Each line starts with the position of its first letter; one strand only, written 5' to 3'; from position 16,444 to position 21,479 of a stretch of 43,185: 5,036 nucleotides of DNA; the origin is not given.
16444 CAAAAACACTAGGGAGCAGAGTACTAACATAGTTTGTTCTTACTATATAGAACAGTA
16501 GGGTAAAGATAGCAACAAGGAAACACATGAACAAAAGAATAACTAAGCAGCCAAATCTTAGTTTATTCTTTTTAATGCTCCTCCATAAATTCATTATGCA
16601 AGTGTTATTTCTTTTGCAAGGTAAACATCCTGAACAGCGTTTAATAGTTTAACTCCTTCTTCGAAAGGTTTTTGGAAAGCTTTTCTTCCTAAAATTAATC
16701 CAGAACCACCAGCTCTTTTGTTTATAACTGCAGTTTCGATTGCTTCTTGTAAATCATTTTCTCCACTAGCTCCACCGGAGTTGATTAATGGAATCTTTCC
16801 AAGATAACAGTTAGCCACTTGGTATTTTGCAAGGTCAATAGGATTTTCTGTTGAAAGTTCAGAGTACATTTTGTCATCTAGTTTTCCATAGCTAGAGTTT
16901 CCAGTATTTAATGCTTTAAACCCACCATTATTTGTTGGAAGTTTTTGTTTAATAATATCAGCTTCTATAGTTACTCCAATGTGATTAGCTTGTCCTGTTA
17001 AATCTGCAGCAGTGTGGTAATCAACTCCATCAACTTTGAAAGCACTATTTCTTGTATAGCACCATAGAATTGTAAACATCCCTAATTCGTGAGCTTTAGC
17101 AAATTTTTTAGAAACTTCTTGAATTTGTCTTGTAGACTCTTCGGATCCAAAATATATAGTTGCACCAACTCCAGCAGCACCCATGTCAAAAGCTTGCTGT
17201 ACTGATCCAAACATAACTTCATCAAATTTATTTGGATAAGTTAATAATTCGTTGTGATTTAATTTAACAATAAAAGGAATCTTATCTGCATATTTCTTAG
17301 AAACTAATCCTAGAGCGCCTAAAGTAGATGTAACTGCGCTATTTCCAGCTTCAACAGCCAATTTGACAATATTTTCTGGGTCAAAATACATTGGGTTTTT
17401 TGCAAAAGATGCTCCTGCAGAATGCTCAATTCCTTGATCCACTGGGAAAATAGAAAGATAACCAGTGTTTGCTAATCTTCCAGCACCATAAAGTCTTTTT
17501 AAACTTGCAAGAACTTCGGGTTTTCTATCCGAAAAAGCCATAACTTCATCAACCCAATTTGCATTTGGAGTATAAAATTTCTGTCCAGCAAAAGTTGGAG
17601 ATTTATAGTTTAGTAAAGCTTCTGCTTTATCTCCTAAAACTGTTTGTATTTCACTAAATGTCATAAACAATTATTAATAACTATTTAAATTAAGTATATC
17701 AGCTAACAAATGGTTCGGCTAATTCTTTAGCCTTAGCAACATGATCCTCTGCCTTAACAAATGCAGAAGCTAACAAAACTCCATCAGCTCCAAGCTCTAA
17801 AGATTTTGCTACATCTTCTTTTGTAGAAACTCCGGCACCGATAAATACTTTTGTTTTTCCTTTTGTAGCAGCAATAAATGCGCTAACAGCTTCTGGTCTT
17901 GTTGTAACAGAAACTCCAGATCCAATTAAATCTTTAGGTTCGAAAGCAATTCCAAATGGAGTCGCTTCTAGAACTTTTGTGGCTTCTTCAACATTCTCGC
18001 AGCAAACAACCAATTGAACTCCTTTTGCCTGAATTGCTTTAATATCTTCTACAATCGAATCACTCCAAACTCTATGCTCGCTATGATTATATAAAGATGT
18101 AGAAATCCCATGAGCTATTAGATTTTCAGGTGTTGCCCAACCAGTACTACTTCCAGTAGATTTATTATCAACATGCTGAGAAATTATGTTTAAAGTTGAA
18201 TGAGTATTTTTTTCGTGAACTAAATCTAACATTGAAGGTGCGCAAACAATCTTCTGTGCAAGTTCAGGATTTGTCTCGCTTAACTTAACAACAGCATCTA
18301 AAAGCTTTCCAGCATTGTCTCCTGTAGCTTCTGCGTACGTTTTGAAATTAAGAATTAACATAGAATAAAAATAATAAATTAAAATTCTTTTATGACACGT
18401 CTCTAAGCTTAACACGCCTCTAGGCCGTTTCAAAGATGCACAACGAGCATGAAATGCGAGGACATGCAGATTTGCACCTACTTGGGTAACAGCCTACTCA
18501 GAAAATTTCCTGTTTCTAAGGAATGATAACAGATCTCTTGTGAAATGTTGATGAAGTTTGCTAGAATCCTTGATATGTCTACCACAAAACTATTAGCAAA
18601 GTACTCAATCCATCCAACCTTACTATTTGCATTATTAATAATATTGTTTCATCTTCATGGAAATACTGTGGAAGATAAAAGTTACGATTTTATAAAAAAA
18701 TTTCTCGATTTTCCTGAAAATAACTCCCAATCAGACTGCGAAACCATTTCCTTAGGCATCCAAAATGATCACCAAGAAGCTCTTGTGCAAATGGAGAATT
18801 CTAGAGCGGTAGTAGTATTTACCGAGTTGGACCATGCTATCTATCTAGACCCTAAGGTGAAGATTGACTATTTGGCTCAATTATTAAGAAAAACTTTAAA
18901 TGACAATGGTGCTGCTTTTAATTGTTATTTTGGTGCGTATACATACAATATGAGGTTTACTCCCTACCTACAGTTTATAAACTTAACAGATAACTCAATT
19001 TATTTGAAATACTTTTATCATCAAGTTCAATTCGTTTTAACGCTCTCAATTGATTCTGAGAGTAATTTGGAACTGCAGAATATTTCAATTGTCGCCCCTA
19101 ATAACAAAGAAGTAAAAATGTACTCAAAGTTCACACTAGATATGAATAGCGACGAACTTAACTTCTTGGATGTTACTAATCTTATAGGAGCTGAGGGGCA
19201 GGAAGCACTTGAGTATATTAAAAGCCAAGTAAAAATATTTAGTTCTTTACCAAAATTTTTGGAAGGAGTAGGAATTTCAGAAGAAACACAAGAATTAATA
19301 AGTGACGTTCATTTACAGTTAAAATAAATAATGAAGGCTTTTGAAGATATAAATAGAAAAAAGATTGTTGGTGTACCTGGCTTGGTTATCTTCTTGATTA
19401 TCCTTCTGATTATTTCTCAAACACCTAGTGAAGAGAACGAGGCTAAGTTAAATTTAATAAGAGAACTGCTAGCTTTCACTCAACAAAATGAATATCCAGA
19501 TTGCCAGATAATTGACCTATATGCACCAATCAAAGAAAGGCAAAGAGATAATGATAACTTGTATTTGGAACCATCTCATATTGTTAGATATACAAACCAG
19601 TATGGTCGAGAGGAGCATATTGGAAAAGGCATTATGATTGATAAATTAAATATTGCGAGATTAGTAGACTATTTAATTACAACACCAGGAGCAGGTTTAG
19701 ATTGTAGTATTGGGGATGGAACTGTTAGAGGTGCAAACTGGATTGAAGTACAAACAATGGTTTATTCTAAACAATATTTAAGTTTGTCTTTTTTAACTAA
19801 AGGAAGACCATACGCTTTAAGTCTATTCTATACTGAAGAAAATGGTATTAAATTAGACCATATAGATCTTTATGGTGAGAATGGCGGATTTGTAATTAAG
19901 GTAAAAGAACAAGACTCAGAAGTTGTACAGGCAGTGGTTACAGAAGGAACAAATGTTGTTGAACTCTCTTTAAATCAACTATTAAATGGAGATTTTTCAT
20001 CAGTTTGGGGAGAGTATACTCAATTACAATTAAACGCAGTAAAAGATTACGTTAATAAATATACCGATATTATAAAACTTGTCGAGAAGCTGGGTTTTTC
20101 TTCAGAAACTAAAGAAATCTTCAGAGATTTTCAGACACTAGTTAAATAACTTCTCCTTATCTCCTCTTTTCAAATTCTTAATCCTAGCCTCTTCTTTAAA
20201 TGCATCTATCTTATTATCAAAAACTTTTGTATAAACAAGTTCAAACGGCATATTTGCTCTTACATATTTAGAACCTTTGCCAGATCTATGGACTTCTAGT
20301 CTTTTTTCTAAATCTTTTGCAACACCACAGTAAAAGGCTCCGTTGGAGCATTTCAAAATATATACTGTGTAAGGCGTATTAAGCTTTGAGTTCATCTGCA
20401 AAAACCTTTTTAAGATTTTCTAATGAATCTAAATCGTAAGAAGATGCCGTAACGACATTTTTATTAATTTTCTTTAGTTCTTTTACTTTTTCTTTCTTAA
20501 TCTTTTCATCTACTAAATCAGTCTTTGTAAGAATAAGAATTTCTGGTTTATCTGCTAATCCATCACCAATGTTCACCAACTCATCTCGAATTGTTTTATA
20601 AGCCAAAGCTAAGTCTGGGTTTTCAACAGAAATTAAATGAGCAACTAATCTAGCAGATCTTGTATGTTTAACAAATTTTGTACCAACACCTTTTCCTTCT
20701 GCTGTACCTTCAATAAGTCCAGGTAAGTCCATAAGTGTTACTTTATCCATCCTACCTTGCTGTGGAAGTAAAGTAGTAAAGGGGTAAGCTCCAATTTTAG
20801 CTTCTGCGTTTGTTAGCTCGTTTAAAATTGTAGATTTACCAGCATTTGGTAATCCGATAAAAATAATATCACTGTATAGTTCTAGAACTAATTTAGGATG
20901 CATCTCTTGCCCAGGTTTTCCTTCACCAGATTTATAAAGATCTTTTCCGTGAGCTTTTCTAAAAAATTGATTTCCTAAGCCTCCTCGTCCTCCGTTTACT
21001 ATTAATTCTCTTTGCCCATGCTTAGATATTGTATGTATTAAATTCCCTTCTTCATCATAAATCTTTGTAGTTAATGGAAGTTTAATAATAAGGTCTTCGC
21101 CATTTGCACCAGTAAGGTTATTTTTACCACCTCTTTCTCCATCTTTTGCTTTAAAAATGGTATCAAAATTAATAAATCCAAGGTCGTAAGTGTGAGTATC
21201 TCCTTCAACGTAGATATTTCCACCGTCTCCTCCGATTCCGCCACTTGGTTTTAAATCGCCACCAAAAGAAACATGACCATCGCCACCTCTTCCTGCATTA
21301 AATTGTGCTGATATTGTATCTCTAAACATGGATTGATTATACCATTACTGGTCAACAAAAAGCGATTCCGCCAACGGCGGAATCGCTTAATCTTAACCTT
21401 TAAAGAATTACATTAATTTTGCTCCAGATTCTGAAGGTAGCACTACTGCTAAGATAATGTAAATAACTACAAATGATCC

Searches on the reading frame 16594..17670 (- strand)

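Call 94: search_protein_families(library=pfam, proteins=[window:16594-17670:-], max_evalue=0.001)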
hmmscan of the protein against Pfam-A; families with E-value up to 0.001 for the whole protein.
window:16594-17670:- (358 aa): 1 family
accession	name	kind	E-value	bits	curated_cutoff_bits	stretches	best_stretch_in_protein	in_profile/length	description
PF01791.15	DeoC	-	2.4e-58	197.9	23.8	1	73-334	2-229/229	DeoC/LacD family aldolase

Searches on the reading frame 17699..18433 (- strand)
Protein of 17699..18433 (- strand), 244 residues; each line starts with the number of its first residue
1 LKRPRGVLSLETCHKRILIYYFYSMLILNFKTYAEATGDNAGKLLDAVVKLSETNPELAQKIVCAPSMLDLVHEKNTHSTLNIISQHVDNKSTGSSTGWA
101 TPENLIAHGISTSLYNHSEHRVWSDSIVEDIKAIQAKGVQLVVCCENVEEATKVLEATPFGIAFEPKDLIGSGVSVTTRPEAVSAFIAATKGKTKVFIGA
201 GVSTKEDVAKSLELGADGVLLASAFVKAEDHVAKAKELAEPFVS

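Call 94: search_protein_families(library=pfam, proteins=[window:17699-18433:-], max_evalue=0.001)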
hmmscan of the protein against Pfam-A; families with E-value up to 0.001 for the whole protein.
window:17699-18433:- (244 aa): 4 families
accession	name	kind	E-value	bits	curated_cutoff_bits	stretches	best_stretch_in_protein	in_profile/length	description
PF00121.24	TIM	-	7.2e-28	98.2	20.1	1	25-233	2-240/245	Triosephosphate isomerase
PF05690.20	ThiG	-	1.8e-08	34.5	23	1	169-238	154-220/247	Thiazole biosynthesis protein ThiG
PF00977.27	His_biosynth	-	3.6e-05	23.8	23.6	1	178-236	60-116/228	Histidine biosynthesis protein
PF01070.24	FMN_dh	-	0.00018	21.1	24.9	1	182-227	262-307/350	FMN-dependent dehydrogenase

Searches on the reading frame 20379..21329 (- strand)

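Call 44: search_protein_families(library=pfam, proteins=[window:20379-21329:-], max_evalue=0.001)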
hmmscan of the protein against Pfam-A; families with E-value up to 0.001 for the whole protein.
window:20379-21329:- (316 aa): 5 families
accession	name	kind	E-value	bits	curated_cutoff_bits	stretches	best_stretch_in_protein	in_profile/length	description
PF01018.28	GTP1_OBG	-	1.5e-31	109.5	27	1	4-150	2-154/155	GTP1/OBG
PF01926.29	MMR_HSR1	-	3.2e-23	82.4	21.9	1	155-269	2-113/113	50S ribosome-binding GTPase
PF02421.24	FeoB_N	-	9.2e-12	45.2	27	1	155-308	3-154/156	Ferrous iron transport protein B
PF03193.22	RsgA_GTPase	-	4.8e-06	26.9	30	0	263-313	56-107/174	RsgA GTPase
PF00350.29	Dynamin_N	-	0.00013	22.5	27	0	155-178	1-25/168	Dynamin family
